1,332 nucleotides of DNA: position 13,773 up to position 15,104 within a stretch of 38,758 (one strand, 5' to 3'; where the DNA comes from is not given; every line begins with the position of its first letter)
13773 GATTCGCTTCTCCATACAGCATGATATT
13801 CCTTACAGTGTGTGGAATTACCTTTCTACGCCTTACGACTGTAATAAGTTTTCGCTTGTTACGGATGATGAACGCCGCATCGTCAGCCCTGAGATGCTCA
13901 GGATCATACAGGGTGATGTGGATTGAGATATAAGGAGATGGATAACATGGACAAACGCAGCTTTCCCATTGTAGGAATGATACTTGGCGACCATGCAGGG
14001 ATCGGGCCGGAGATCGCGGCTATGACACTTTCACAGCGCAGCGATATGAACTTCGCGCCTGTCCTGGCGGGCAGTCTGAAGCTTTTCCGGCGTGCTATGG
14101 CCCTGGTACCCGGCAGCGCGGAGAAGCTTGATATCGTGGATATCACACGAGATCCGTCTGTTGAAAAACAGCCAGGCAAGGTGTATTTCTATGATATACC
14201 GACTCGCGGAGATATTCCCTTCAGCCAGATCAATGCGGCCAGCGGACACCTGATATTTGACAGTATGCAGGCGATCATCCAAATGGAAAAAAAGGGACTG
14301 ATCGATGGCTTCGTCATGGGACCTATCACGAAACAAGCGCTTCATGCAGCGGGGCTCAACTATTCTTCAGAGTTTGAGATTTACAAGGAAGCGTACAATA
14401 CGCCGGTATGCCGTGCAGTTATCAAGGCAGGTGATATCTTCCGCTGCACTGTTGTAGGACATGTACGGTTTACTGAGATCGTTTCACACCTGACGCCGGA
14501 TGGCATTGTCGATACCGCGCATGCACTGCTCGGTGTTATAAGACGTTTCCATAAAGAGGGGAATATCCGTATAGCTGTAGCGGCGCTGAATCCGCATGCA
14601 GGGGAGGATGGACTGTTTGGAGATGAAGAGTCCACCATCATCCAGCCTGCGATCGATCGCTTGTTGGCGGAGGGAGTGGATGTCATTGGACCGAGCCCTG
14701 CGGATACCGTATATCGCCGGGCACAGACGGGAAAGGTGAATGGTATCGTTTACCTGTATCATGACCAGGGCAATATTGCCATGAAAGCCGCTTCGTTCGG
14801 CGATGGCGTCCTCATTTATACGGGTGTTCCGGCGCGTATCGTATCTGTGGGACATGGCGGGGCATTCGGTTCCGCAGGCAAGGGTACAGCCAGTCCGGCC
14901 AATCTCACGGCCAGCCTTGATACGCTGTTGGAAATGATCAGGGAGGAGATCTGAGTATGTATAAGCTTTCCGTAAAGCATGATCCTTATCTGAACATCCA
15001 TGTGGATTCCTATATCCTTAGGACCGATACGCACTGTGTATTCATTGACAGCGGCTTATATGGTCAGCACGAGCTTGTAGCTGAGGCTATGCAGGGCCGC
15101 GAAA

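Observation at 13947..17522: PdxA-like / SDR / beta-hydroxyacid-DH triad occurs twice, reshuffled, with no DUF1537 kinase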

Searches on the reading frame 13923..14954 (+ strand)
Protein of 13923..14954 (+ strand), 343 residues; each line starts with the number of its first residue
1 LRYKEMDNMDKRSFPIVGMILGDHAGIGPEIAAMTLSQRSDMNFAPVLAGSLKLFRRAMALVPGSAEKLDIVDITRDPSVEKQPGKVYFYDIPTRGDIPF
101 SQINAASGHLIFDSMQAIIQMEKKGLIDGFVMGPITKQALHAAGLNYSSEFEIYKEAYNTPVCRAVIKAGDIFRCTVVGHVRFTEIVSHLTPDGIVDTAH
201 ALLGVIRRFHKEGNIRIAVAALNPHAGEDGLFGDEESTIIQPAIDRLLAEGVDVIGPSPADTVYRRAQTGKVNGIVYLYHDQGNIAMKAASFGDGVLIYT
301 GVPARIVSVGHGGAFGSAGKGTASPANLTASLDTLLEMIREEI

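Call 3: search_protein_families(library=pfam, proteins=[window:13923-14954:+])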
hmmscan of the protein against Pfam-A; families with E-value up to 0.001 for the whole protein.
window:13923-14954:+ (343 aa): 1 family
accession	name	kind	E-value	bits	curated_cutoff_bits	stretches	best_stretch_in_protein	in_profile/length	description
PF04166.17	PdxA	-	4.3e-66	223.7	27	1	45-333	4-284/286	Pyridoxal phosphate biosynthetic protein PdxA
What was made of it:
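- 13947..14954 (+): PdxA-like 1 (A-type), predicted NAD+/metal-dependent enzyme acting on a free, unphosphorylated acid sugar. PF04166 (call 3).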

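Call 7: search_protein_families(library=ncbifam, proteins=[window:13923-14954:+], max_evalue=0.00001)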
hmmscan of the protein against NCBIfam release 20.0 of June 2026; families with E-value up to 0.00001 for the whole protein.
window:13923-14954:+ (343 aa): 7 families
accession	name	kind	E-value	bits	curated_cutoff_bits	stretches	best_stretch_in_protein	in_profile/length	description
TIGR00557.1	pdxA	equivalog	9.3e-65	219.2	290.35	1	19-338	4-319/320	4-hydroxythreonine-4-phosphate dehydrogenase PdxA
NF002992.0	PRK03743.1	equivalog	6.3e-58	196.6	470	1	15-331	5-320/333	4-hydroxythreonine-4-phosphate dehydrogenase PdxA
NF003699.0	PRK05312.1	equivalog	3e-49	168.2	378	1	18-338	8-332/340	4-hydroxythreonine-4-phosphate dehydrogenase PdxA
NF002891.0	PRK03371.1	equivalog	1.2e-48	166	583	1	16-334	4-321/326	D-threonate 4-phosphate dehydrogenase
NF002520.0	PRK01909.1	equivalog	4.2e-43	147.9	476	1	17-341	8-325/329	4-hydroxythreonine-4-phosphate dehydrogenase PdxA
NF002744.0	PRK02746.1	equivalog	3.6e-40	138.1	425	1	14-341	9-342/346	4-hydroxythreonine-4-phosphate dehydrogenase PdxA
NF003040.0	PRK03946.1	equivalog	5.5e-29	101.5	376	1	20-322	7-286/307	4-hydroxythreonine-4-phosphate dehydrogenase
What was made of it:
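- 13947..14954 (+): Below all PdxA and PdxA2 equivalog cut-offs (call 7).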

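Call 10: search_solved_structures(query=window:13923-14954:+, show_alignments=3)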
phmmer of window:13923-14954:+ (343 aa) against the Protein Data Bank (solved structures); distinct sequences matched with E-value up to 0.001: 15.
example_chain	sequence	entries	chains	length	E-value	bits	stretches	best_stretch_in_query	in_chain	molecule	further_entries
2hi1_A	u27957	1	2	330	3.4e-45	157.7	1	16-336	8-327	4-hydroxythreonine-4-phosphate dehydrogenase 2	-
6e85_A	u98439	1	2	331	1.6e-44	155.5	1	16-338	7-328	D-threonate 4-phosphate dehydrogenase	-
4jqp_A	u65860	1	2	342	2.5e-41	145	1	8-332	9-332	4-hydroxythreonine-4-phosphate dehydrogenase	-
1yxo_A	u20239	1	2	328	1.2e-35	126.3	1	21-339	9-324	4-hydroxythreonine-4-phosphate dehydrogenase 1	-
6xmy_A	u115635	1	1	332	1.1e-33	119.9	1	21-336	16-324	4-hydroxythreonine-4-phosphate dehydrogenase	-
1ps7_A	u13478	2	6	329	1.4e-31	113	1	21-339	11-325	4-hydroxythreonine-4-phosphate dehydrogenase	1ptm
1ps6_A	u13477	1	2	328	1.4e-31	113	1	21-339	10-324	4-hydroxythreonine-4-phosphate dehydrogenase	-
1r8k_A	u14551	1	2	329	1.6e-30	109.5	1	20-339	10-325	4-hydroxythreonine-4-phosphate dehydrogenase 1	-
3lxy_A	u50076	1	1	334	4.2e-29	104.8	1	21-340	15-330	4-hydroxythreonine-4-phosphate dehydrogenase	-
4aty_A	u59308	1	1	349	3.8e-19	72.1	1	16-332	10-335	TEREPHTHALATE 1,2-CIS-DIHYDRODIOL DEHYDROGENASE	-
8zj7_B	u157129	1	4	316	1.3e-18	70.3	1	19-329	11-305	4-hydroxythreonine-4-phosphate dehydrogenase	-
8zj3_A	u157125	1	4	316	1.3e-18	70.3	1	19-329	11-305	4-hydroxythreonine-4-phosphate dehydrogenase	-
8zhy_A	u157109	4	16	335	1.7e-18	70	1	18-329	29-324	4-hydroxythreonine-4-phosphate dehydrogenase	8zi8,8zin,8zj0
8zj5_A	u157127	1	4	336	1.7e-18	70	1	18-329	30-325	4-hydroxythreonine-4-phosphate dehydrogenase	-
3tsn_A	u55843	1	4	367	2.2e-10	43.3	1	249-321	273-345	4-hydroxythreonine-4-phosphate dehydrogenase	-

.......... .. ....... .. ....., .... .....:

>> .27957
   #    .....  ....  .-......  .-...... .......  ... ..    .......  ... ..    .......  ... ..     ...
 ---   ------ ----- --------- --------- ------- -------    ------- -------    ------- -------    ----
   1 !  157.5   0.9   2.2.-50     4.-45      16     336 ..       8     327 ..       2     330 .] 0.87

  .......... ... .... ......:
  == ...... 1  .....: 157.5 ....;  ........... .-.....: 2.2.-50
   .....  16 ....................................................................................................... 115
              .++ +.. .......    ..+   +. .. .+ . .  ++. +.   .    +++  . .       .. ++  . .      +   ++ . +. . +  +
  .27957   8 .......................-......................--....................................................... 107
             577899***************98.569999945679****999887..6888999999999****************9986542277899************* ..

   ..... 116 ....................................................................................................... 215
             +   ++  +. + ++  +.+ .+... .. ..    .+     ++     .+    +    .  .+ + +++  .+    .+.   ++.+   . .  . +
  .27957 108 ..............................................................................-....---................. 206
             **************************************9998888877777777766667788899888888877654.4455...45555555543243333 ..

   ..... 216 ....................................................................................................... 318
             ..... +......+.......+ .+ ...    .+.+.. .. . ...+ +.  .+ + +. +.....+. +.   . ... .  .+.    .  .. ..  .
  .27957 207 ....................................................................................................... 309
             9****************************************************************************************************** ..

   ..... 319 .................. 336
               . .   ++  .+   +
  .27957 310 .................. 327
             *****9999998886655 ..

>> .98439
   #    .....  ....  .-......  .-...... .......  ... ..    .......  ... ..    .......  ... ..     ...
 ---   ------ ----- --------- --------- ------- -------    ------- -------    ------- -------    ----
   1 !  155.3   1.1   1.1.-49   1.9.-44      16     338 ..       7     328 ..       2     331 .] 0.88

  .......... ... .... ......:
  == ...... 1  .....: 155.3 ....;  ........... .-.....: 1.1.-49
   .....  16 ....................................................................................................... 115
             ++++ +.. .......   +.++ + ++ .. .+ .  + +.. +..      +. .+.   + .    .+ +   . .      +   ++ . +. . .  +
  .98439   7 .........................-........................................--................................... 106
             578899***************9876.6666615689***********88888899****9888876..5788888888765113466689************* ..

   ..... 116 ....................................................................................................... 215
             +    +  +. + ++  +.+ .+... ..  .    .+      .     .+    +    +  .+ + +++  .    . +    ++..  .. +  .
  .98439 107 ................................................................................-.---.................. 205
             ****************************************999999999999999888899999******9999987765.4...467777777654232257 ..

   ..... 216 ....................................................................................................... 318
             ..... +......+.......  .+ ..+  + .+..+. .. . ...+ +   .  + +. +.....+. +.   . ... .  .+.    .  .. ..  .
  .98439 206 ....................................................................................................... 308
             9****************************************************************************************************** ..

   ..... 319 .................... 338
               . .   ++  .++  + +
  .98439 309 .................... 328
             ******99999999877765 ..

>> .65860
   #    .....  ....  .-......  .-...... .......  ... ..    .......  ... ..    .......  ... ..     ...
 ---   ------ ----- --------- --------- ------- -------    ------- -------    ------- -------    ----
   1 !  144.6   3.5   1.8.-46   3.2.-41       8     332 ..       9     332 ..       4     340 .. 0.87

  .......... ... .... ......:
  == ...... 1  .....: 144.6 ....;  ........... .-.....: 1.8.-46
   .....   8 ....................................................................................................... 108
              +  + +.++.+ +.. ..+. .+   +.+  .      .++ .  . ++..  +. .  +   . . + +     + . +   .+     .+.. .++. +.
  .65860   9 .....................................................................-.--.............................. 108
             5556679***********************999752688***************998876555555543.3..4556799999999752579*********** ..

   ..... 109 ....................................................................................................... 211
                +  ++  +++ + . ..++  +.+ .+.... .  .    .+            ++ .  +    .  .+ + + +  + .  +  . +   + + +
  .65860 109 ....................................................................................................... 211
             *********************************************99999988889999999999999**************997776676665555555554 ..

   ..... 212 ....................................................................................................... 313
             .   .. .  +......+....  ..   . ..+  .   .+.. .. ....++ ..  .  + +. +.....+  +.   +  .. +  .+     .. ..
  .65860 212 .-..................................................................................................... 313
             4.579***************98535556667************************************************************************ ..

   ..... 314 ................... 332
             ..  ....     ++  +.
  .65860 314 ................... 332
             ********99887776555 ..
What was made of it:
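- PdxA2 structures are the closest solved relatives (2HI1 and 6E85, E about 1e-45; call 10).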

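Call 12: find_homologous_proteins(query=window:13923-14954:+, max_evalue=1e-30)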
Query window:13923-14954:+ (343 aa): 5357 proteins with E <= 1e-30 among 8000 candidates; the best 120 are listed.
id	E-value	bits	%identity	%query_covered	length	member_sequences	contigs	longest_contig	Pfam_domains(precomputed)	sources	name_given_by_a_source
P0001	2.8e-218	741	100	98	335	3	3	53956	PF04166.18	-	-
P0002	5.8e-160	550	75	98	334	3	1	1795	PF04166.18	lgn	-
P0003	3.7e-157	541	72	97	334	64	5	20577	PF04166.18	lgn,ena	-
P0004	1.3e-156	539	76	95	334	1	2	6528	PF04166.18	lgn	-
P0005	3.2e-155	534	72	98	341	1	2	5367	PF04166.18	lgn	-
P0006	8.6e-155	533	72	97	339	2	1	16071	PF04166.18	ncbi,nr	ncbi:MAG: 4-hydroxythreonine-4-phosphate dehydrogenase PdxA [Clostridia bacterium]|nr:4-hydroxythreo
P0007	1.1e-152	526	73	97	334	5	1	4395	PF04166.18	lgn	-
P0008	4.9e-148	511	68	97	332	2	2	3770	PF04166.18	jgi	jgi:4-hydroxy-L-threonine phosphate dehydrogenase PdxA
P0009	3.9e-146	504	69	96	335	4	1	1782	PF04166.18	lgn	-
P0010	3.4e-139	482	66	96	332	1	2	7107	PF04166.18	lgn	-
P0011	2.4e-133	462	65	96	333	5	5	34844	PF04166.18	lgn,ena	-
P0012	4.0e-129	448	62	99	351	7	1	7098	PF04166.18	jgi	jgi:4-hydroxy-L-threonine phosphate dehydrogenase PdxA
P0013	2.0e-114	400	58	97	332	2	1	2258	PF04166.18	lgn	-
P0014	3.5e-114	399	58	94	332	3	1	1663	PF04166.18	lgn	-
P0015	5.2e-114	399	57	96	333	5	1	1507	PF04166.18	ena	-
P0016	6.3e-114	398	58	96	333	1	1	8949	PF04166.18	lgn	-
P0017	6.6e-114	398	57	96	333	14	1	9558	PF04166.18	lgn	-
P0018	1.4e-113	397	58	95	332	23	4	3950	PF04166.18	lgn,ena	-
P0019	4.6e-113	396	57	96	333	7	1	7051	PF04166.18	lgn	-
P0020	1.2e-112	394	57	95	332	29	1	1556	PF04166.18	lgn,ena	-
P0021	3.1e-112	393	56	96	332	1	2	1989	PF04166.18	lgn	-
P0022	2.0e-111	390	57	96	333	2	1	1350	PF04166.18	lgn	-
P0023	2.1e-111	390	56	96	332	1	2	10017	PF04166.18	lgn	-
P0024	3.0e-111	390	56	97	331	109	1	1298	PF04166.18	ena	-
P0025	7.3e-111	388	56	96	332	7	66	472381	PF04166.18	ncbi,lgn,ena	-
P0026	1.5e-110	387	56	96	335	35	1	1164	PF04166.18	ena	-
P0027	2.0e-109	384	53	97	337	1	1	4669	PF04166.18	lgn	-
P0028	8.3e-109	382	56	97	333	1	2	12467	PF04166.18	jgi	-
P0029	1.1e-108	381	56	97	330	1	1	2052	PF04166.18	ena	-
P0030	3.2e-108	380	56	94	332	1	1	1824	PF04166.18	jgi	-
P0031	4.2e-108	379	54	97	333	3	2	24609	PF04166.18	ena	-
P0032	6.5e-108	379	55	97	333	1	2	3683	PF04166.18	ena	-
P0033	9.3e-108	378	54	98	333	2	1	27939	PF04166.18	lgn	-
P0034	2.3e-107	377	54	96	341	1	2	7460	PF04166.18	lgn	-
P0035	3.0e-107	377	55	97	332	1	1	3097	PF04166.18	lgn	-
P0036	1.0e-106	375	55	96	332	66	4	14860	PF04166.18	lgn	-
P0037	1.9e-106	374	56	95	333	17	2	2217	PF04166.18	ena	-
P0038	2.2e-106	374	55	95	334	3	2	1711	PF04166.18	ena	-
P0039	3.1e-106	373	55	97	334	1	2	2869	PF04166.18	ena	-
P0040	6.5e-106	372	55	97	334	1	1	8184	PF04166.18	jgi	jgi:4-hydroxythreonine-4-phosphate dehydrogenase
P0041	8.2e-106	372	54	96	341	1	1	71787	PF04166.18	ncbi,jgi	jgi:4-hydroxythreonine-4-phosphate dehydrogenase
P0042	1.5e-105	371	53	96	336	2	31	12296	PF04166.18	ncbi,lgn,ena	-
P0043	1.6e-105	371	55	96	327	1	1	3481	PF04166.18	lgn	-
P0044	1.7e-105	371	54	95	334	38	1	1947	PF04166.18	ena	-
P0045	2.0e-105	371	54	95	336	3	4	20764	PF04166.18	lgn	-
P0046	3.1e-105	370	55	97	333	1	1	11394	PF04166.18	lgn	-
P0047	3.1e-105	370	52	98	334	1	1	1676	PF04166.18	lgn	-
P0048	3.2e-105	370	55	95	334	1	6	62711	PF04166.18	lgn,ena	-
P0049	3.2e-105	370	55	95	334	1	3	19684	PF04166.18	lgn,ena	-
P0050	3.3e-105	370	53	96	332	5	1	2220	PF04166.18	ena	-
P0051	3.3e-105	370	53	97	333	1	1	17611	PF04166.18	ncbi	-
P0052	3.5e-105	370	53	95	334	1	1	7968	PF04166.18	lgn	-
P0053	4.0e-105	370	54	95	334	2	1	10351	PF04166.18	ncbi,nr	ncbi:MAG: 4-hydroxythreonine-4-phosphate dehydrogenase PdxA [Butyricicoccus sp.]|nr:4-hydroxythreoni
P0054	5.0e-105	369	53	98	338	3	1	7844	PF04166.18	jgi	jgi:4-hydroxythreonine-4-phosphate dehydrogenase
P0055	5.4e-105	369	55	96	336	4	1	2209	PF04166.18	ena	-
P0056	6.4e-105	369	55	95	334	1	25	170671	PF04166.18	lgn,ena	-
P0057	9.1e-105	368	53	97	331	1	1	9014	PF04166.18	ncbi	-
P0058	9.6e-105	368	53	97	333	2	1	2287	PF04166.18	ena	-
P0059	9.9e-105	368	53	95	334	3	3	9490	PF04166.18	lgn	-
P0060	1.6e-104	368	55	95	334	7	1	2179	PF04166.18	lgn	-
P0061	1.6e-104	368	54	95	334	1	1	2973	PF04166.18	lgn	-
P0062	1.7e-104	367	55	95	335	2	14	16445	PF04166.18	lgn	-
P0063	2.3e-104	367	54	95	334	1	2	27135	PF04166.18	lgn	-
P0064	3.1e-104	367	53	97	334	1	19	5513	PF04166.18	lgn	-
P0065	4.0e-104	366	54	95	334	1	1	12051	PF04166.18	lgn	-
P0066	4.1e-104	366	54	95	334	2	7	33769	PF04166.18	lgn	-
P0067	5.0e-104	366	53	96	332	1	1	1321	PF04166.18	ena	-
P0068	5.9e-104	366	54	95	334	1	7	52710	PF04166.18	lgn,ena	-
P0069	7.4e-104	365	53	96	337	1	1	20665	PF04166.18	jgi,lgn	jgi:4-hydroxythreonine-4-phosphate dehydrogenase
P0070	1.1e-103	365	54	95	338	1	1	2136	PF04166.18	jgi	jgi:4-hydroxythreonine-4-phosphate dehydrogenase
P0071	1.2e-103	365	54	95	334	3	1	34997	PF04166.18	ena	-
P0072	1.7e-103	364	53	97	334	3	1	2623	PF04166.18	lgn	-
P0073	4.6e-103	363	53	97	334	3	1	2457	PF04166.18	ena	-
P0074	6.7e-103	362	52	97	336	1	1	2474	PF04166.18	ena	-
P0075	9.7e-103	362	54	96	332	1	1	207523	PF04166.18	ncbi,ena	-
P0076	1.3e-102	361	52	99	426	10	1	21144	PF04166.18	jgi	jgi:4-hydroxy-L-threonine phosphate dehydrogenase PdxA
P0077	1.3e-102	361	55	97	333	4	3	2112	PF04166.18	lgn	-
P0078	1.6e-102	361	53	97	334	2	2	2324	PF04166.18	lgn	-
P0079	7.8e-102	359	54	95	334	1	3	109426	PF04166.18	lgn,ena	-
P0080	2.0e-101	357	54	95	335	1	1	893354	PF04166.18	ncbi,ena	-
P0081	3.8e-101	356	53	96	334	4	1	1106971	PF04166.18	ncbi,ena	-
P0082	4.2e-101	356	51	99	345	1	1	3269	PF04166.18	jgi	jgi:4-hydroxythreonine-4-phosphate dehydrogenase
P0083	9.9e-101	355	53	95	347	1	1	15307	PF04166.18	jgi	jgi:4-phospho-D-threonate 3-dehydrogenase / 4-phospho-D-erythronate 3-dehydrogenase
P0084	2.0e-100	354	51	97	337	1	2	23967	PF04166.18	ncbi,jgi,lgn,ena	jgi:4-hydroxythreonine-4-phosphate dehydrogenase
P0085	7.6e-100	352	53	97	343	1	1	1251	PF04166.18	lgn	-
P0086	1.1e-99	352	52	96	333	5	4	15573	PF04166.18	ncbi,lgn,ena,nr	ncbi:MAG: 4-hydroxythreonine-4-phosphate dehydrogenase PdxA [Clostridia bacterium]|nr:4-hydroxythreo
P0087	1.3e-99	351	53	97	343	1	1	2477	PF04166.18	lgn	-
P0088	2.4e-99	351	52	96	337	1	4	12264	PF04166.18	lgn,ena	-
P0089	5.5e-98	346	52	97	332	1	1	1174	PF04166.18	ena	-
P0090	1.5e-97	345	52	95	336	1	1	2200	PF04166.18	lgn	-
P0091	5.3e-97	343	51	95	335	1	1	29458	PF04166.18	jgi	-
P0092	2.7e-96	341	48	98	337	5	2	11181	PF04166.18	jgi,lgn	jgi:4-hydroxy-L-threonine phosphate dehydrogenase PdxA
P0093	1.0e-95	339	53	95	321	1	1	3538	PF04166.18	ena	-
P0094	1.3e-95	338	51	97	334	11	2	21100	PF04166.18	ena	-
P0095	1.8e-95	338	50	96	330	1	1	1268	PF04166.18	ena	-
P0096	2.6e-95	337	50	97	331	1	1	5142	PF04166.18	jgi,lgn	jgi:4-hydroxythreonine-4-phosphate dehydrogenase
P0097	1.2e-94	335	49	97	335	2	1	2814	PF04166.18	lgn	-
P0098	1.5e-94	335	49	98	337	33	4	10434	PF04166.18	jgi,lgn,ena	jgi:4-hydroxythreonine-4-phosphate dehydrogenase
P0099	2.2e-94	334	52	95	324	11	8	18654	PF04166.18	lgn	-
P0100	2.6e-94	334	50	96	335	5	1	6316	PF04166.18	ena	-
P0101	3.0e-94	334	48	98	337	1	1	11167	PF04166.18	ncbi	-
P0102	3.1e-94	334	49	98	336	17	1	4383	PF04166.18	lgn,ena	-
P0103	4.9e-94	333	50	98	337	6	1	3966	PF04166.18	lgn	-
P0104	6.9e-94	333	49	97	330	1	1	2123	PF04166.18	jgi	jgi:4-hydroxythreonine-4-phosphate dehydrogenase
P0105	1.6e-93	331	53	94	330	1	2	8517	PF04166.18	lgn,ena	-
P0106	1.7e-93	331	49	98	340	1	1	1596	PF04166.18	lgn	-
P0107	2.5e-93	331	48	97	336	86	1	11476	PF04166.18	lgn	-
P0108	2.8e-93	331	49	99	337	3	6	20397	PF04166.18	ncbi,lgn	-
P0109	3.3e-93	330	51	95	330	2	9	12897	PF04166.18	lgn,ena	-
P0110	3.4e-93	330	50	97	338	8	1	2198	PF04166.18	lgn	-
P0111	4.9e-93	330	47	99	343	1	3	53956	PF04166.18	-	-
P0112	5.9e-93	330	49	96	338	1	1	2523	PF04166.18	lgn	-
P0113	1.2e-92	328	48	98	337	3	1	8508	PF04166.18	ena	-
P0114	1.4e-92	328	49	96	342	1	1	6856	PF04166.18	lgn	-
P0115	3.4e-92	327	51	95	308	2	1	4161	PF04166.18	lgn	-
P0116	3.6e-92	327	51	96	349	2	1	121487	PF04166.18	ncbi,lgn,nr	ncbi:MAG TPA: 4-hydroxythreonine-4-phosphate dehydrogenase PdxA [Rectinemataceae bacterium]|nr:4-hyd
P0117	4.1e-92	327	48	98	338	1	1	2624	PF04166.18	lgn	-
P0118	4.3e-92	327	48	97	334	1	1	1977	PF04166.18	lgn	-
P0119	1.2e-91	325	47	98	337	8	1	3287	PF04166.18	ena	-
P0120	1.2e-91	325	49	94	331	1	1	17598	PF04166.18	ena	-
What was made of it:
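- Automatic annotation names them so (call 12).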

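Call 17: find_related_loci(query=window:13947-14954:+, collection=genome_contigs, flank=10000)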
Query window:13947-14954:+ (335 aa) in genome_contigs; peptide patterns used: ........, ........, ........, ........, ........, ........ (x = any residue, [..] = any of these).
60 stretches matched a pattern; 8 encode a relative of the query (tblastn E <= 1e-3); 8 distinct loci.
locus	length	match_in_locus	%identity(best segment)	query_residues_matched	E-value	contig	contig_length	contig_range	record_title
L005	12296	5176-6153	53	6-334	8e-111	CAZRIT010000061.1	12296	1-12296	MAG TPA_asm: uncultured Oscillospiraceae bacterium isolate binchicken_co45_385 genome assembly, contig: NODE_9365_length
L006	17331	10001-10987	51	1-331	1e-107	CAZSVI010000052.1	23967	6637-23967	MAG TPA_asm: uncultured Oscillospiraceae bacterium isolate SRP241326_co3_320 genome assembly, contig: NODE_2950_length_2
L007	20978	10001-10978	51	7-334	5e-98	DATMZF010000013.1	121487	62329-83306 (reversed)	MAG TPA_asm: Rectinemataceae bacterium isolate SMAG_U13167 k141_143122, whole genome shotgun sequence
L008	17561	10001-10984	50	7-335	1e-97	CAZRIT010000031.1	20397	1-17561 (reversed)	MAG TPA_asm: uncultured Oscillospiraceae bacterium isolate binchicken_co45_385 genome assembly, contig: NODE_4350_length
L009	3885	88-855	57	75-330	2e-95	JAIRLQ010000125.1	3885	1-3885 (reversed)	MAG: Treponema sp. isolate Cc175_bin57 k119_1308923, whole genome shotgun sequence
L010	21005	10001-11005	46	1-335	2e-93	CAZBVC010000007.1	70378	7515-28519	MAG TPA_asm: uncultured Oscillospiraceae bacterium isolate SRP192927_co1_899 genome assembly, contig: NODE_430_length_70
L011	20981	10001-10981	42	7-334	8e-68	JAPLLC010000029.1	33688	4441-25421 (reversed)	MAG: Candidatus Methylomirabilota bacterium isolate LacPavin_0419_WC70L_MAG_65_10 LacPavin_0419_WC70L_scaffold_349983, w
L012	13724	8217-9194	39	9-333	4e-65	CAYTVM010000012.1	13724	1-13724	MAG TPA_asm: uncultured Atribacterota bacterium isolate binchicken_co94_273 genome assembly, contig: NODE_6216_length_13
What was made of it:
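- Tried and rejected: The genome_contigs scan with a single protein returned only 8 loci (call 17).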
